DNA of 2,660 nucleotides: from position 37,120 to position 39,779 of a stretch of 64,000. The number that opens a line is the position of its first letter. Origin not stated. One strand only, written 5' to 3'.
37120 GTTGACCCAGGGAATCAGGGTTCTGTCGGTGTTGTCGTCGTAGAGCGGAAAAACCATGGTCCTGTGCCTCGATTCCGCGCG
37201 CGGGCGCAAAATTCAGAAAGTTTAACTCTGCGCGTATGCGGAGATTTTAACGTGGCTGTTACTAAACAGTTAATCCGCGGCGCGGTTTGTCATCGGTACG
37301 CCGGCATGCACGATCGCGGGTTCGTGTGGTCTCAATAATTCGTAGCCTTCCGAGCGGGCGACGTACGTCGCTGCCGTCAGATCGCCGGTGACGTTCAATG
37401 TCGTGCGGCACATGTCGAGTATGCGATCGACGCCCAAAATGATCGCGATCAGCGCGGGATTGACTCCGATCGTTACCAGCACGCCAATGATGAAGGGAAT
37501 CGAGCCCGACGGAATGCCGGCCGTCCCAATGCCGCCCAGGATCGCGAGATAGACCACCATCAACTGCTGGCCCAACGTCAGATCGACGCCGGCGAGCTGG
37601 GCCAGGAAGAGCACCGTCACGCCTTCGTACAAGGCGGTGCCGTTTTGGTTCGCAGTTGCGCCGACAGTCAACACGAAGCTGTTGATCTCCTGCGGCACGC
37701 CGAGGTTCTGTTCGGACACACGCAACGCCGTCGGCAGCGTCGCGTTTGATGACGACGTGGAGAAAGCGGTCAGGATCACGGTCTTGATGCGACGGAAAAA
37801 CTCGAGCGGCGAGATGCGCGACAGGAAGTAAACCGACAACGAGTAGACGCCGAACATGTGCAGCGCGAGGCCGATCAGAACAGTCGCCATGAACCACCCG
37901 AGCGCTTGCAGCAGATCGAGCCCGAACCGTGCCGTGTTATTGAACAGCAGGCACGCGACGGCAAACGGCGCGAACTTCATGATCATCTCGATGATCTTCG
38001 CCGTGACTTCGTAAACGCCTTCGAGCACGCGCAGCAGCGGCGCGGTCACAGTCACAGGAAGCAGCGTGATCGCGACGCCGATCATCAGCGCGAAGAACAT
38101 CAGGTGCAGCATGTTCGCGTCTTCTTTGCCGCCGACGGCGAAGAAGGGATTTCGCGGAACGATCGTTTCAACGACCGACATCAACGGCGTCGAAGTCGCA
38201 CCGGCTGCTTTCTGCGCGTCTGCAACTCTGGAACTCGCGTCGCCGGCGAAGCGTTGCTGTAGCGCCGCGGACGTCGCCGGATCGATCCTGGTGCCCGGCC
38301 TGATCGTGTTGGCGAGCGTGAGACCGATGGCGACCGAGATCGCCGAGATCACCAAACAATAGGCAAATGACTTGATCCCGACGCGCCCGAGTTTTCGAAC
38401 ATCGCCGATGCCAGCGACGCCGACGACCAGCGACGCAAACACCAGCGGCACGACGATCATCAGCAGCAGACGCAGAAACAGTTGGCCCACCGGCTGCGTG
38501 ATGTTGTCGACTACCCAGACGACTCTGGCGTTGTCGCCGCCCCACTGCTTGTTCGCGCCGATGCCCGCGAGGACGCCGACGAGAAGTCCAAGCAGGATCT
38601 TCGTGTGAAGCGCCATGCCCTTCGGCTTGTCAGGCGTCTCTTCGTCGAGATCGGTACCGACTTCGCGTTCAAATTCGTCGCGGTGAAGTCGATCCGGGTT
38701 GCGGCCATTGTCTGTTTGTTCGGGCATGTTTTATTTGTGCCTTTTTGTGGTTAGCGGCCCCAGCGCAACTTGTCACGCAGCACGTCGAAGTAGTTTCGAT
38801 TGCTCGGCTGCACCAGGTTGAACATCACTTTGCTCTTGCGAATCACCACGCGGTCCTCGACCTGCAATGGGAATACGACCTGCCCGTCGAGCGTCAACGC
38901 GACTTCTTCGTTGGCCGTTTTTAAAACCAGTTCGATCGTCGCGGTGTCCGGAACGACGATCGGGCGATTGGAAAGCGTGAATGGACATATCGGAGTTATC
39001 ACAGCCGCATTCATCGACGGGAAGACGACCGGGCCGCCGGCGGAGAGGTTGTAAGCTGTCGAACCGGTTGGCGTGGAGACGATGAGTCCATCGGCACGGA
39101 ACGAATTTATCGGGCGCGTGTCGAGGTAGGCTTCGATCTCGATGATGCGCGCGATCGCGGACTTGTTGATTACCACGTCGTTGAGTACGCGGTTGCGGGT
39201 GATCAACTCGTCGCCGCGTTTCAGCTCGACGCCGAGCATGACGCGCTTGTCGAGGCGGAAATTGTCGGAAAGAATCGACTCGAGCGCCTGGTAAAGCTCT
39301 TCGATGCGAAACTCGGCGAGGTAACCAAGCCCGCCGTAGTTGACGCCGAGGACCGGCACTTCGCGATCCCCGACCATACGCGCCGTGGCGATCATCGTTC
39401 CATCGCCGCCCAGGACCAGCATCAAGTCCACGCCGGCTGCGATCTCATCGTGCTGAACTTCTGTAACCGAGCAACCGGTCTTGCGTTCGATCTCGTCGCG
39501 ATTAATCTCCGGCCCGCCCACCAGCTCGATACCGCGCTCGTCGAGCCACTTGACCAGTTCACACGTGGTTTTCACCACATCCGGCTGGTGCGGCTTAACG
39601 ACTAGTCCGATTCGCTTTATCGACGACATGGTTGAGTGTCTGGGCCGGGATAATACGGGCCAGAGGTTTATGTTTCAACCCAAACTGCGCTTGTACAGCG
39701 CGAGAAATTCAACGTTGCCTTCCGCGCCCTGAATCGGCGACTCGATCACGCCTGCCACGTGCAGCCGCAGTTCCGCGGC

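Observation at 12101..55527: A REP-like family with consensus TAR-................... whose first three bases serve as the stop codon (or overlap the start codon) of the neighbouring gene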

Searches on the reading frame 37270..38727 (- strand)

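Call 36: search_protein_families(library=pfam, proteins=[window:37270-38727:-], max_evalue=0.00001)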
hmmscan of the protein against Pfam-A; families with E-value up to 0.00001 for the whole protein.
window:37270-38727:- (485 aa): 1 family
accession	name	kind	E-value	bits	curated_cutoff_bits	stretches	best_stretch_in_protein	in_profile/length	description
PF00375.23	SDF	-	2.2e-110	369.8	27.9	1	40-458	1-386/387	Sodium:dicarboxylate symporter family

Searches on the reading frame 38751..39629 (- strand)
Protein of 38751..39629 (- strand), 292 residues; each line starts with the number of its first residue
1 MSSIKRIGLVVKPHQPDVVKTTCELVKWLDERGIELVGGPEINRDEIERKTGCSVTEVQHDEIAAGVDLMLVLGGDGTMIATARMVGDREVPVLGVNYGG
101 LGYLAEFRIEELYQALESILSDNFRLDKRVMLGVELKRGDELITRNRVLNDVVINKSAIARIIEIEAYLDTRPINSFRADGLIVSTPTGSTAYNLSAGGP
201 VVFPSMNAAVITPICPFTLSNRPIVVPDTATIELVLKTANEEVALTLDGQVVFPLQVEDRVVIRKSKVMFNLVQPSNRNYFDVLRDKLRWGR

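Call 9: find_encoding_contigs(protein=window:38751-39629:-, flank=10000, max_places=6)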
Protein window:38751-39629:- (292 aa): 3 contigs read that carry it; 3 places shown.
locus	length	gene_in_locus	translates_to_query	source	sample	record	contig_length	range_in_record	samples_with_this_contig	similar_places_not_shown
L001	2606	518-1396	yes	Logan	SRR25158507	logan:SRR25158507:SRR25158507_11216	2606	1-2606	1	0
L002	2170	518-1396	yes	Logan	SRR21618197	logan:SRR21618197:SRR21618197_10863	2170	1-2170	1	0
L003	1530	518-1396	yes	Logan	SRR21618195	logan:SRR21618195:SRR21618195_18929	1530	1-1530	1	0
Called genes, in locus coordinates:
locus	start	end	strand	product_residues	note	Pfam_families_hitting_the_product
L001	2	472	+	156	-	?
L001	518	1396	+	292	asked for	PF01513:NAD_kinase, PF20143:NAD_kinase_C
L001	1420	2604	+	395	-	?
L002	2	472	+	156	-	?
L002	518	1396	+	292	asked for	PF01513:NAD_kinase, PF20143:NAD_kinase_C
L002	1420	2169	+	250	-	?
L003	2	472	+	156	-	?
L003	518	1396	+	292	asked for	PF01513:NAD_kinase, PF20143:NAD_kinase_C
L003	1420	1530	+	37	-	?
